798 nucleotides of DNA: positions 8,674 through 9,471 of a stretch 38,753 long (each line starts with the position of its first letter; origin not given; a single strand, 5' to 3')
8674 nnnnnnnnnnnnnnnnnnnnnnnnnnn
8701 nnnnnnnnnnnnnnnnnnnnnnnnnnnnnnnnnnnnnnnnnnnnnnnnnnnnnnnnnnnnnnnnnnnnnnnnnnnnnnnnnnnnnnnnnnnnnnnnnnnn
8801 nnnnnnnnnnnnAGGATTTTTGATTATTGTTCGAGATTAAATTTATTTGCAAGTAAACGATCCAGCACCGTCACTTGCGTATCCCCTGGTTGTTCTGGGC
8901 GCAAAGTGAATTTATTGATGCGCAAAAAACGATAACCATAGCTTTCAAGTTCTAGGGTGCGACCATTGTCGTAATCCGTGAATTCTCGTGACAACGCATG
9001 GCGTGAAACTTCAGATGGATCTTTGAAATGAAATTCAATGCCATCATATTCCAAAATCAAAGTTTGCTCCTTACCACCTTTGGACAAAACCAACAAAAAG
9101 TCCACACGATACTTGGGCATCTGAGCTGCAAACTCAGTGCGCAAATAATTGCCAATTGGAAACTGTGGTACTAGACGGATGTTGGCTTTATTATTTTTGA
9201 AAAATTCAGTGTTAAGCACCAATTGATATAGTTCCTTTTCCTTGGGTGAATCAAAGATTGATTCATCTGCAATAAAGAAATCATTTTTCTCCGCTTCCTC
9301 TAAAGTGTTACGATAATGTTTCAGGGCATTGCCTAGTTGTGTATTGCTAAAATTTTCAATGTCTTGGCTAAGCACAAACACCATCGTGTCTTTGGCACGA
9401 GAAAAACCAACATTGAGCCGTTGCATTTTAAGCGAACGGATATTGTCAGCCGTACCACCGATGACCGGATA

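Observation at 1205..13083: Helicase-nuclease, Type III mod-res, GmrSD-like nuclease and a membrane protein packed as one apparent operon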

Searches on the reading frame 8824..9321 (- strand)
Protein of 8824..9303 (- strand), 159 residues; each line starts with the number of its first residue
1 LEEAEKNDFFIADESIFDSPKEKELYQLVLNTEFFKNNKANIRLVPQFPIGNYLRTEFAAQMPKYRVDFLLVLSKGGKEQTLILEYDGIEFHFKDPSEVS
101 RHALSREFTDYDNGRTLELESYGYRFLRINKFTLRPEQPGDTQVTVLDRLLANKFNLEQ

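Call 24: search_protein_families(library=pfam, proteins=[window:8824-9303:-], max_evalue=10)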
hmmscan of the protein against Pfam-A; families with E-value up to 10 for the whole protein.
window:8824-9303:- (159 aa): 3 families
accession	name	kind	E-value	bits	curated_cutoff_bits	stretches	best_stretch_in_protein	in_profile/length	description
PF04480.18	DUF559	-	0.0013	19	20.6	1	62-131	41-90/109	Protein of unknown function (DUF559)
PF06356.17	DUF1064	-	0.017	16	24.7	1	12-77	11-76/117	Protein of unknown function (DUF1064)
PF18741.7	MTES_1575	-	0.02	15.4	38.2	1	63-131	23-78/96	REase_MTES_1575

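Call 78: search_solved_structures(query=A6, max_evalue=10)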
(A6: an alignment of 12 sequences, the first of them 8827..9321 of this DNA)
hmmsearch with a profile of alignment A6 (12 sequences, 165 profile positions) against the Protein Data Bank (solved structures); distinct sequences matched with E-value up to 10: 1.
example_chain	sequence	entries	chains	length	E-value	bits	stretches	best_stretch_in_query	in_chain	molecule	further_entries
2qt5_A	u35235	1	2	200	0.042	17.1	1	54-93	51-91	Glutamate receptor-interacting protein 1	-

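Call 82: predict_structure(alignment_id=A6)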
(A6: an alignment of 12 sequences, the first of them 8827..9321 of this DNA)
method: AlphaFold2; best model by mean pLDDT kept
length: 165 residues; sequences in the alignment: 12
mean_pLDDT: 76.4   pTM: 0.74
mean pLDDT of the five models: 76.4, 76.2, 73.9, 72.1, 71.8
residues with pLDDT >= 90: 29; 70-90: 76; 50-70: 58; < 50: 2
segments of 3 or more residues with pLDDT < 50: none
pLDDT, mean of each block of 10 residues (from residue 1): 59 57 75 91 88 69 60 83 86 73 65 73 79 87 91 93 64
secondary structure, 60 per line:
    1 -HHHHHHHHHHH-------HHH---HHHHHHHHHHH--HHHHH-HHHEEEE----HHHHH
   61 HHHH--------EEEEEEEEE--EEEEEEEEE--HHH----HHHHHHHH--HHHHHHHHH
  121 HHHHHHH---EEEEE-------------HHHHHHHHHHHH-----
elements in order: H2-12 H26-36 H39-43 E48-51 H56-64 E73-81 E84-92 H102-109 H112-127 E131-135 H149-160

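Call 85: fold_search(model_id=the predicted structure, library=pdb)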
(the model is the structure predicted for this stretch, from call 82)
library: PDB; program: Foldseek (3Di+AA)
matches with E <= 10: 855; with E <= 0.001: 0
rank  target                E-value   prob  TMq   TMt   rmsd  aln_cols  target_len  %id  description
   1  2fh4_A                1.2e-01  0.44  0.21  0.13   6.8        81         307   16  C-terminal half of gelsolin soaked in EGTA at pH 8 (released 2006-06-13)
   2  7w52_F                1.4e-01  0.10  0.16  0.19  13.7       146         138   13  Crystal structure of fragmin domain-1 (15-160) in complex with actin (released 2022-10-26)
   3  6i4g_G                1.6e-01  0.08  0.11  0.14  12.0        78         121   17  Crystal Structure of Plasmodium falciparum actin I (H74Q) in the Mg-K-ATP state (released 2019-06-26)
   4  6jco_A                1.7e-01  0.35  0.14  0.05   6.2        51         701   22  Crystal structure of calcium free human gelsolin amyloid mutant D187N (released 2019-06-12)
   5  7sqs_A                1.8e-01  0.35  0.34  0.14   8.0       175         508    8  201phi2-1 Chimallin C1 localized reconstruction (released 2022-07-27)
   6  7p2b_A                1.8e-01  0.33  0.14  0.05   6.3        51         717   22  Crystal structure of human gelsolin amyloid mutant A551P (released 2022-05-18)
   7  9jvt_V                1.9e-01  0.54  0.23  0.11   5.8        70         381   16  Structure of the C-terminal 4 domains (V4-V6-HP) villin bound to an actin (released 2025-10-15)
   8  9jvt_v                1.9e-01  0.35  0.20  0.09   5.8        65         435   17  Structure of the C-terminal 4 domains (V4-V6-HP) villin bound to an actin (released 2025-10-15)
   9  8d8l_C                1.9e-01  0.05  0.17  0.14  21.8       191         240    9  Yeast mitochondrial small subunit assembly intermediate (State 3) (released 2022-12-14)
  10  6i4k_G                2.1e-01  0.18  0.14  0.19  11.7        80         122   18  Crystal Structure of Plasmodium falciparum actin I (G115A mutant) in the Ca-ATP state (released 2019-06-26)
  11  1p8x_A                2.3e-01  0.41  0.22  0.13   6.0        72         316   18  The Calcium-Activated C-terminal half of gelsolin (released 2003-10-14)
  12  2fh1_A                2.3e-01  0.25  0.19  0.12   6.4        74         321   18  C-terminal half of gelsolin soaked in low calcium at pH 4.5 (released 2006-06-13)
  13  9cv6_A                2.3e-01  0.11  0.20  0.06  12.9       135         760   15  Cryo-EM structure of the Carboxyltransferase Domain of Trichoplusia ni Acetyl-Coenzyme A Carboxylase (released 2024-09-25)
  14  6q9r_A                2.8e-01  0.13  0.12  0.05   7.1        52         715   19  Crystal structure of the pathological N184K variant of calcium-free human gelsolin (released 2019-11-27)
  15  6jco_B                3.3e-01  0.23  0.14  0.05   6.3        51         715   22  Crystal structure of calcium free human gelsolin amyloid mutant D187N (released 2019-06-12)
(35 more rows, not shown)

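Call 86: search_protein_families(library=pfam, alignment_id=A6, max_evalue=0.1)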
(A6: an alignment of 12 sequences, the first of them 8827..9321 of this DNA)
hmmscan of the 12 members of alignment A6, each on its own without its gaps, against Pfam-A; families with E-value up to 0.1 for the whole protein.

A. member 1, window:8827-9321:- (165 aa): 3 families
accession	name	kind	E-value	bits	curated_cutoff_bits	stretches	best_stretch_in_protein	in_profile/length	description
PF04480.18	DUF559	-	0.0015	18.9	20.6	1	68-137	41-90/109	Protein of unknown function (DUF559)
PF06356.17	DUF1064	-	0.018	15.9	24.7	1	18-83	11-76/117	Protein of unknown function (DUF1064)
PF18741.7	MTES_1575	-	0.023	15.2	38.2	0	69-137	23-78/96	REase_MTES_1575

B. families by the number of members that match (of 12 scanned): 7 families
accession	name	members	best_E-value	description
PF18741.7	MTES_1575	12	0.00018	REase_MTES_1575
PF04480.18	DUF559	11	0.001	Protein of unknown function (DUF559)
PF06356.17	DUF1064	3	0.0046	Protein of unknown function (DUF1064)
PF23779.1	Baseplate_Tube_p140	3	0.077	Bacteriophage Baseplate Tube Protein Family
PF11845.13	Tll0287-like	1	0.044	Tll0287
PF09169.15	BRCA-2_helical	1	0.068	BRCA2, helical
PF19401.4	DUF5976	1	0.071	Family of unknown function (DUF5976)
